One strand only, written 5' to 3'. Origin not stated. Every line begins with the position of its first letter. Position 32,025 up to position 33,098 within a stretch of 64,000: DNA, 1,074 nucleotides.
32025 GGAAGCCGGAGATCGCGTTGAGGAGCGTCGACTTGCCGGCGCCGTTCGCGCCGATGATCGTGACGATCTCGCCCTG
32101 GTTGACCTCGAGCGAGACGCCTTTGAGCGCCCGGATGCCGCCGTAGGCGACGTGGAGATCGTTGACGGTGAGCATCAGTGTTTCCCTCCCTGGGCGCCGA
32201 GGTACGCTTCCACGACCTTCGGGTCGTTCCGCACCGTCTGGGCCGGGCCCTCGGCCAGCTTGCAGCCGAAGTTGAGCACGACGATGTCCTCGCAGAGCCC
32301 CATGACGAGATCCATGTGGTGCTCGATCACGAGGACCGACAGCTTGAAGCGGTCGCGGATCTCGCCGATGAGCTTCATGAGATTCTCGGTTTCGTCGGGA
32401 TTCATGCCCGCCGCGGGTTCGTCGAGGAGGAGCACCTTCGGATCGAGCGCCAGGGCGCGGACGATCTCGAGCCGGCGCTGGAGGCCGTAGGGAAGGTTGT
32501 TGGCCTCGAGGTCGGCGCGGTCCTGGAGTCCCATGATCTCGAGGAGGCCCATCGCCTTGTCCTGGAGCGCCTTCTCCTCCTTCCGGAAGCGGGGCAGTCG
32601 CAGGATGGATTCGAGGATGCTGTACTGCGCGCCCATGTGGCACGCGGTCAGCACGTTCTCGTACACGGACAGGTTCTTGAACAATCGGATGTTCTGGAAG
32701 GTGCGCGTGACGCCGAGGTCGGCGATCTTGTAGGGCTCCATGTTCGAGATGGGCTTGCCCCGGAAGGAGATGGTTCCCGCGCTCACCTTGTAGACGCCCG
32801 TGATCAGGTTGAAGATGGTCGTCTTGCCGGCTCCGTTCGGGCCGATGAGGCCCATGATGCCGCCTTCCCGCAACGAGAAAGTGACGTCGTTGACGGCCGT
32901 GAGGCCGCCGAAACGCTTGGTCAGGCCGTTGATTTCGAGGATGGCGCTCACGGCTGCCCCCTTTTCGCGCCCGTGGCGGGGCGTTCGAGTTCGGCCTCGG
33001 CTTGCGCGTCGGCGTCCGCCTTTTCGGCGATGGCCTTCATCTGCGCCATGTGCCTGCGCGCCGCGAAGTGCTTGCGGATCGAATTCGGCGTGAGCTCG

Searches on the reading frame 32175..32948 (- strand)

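Call 63: search_protein_families(library=pfam, proteins=[window:32175-32948:-], max_evalue=0.00001)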
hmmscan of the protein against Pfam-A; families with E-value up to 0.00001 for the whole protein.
window:32175-32948:- (257 aa): 3 families
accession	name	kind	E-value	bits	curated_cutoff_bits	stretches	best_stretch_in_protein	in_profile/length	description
PF00005.33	ABC_tran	-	3.6e-30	105.8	25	1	19-179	1-136/137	ABC transporter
PF12399.14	BCA_ABC_TP_C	-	3.9e-10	39.6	25.5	1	230-252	2-24/27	Branched-chain amino acid ATP-binding cassette transporter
PF13304.12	AAA_21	-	8e-09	36.4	27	0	142-197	228-286/304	AAA domain, putative AbiEii toxin, Type IV TA system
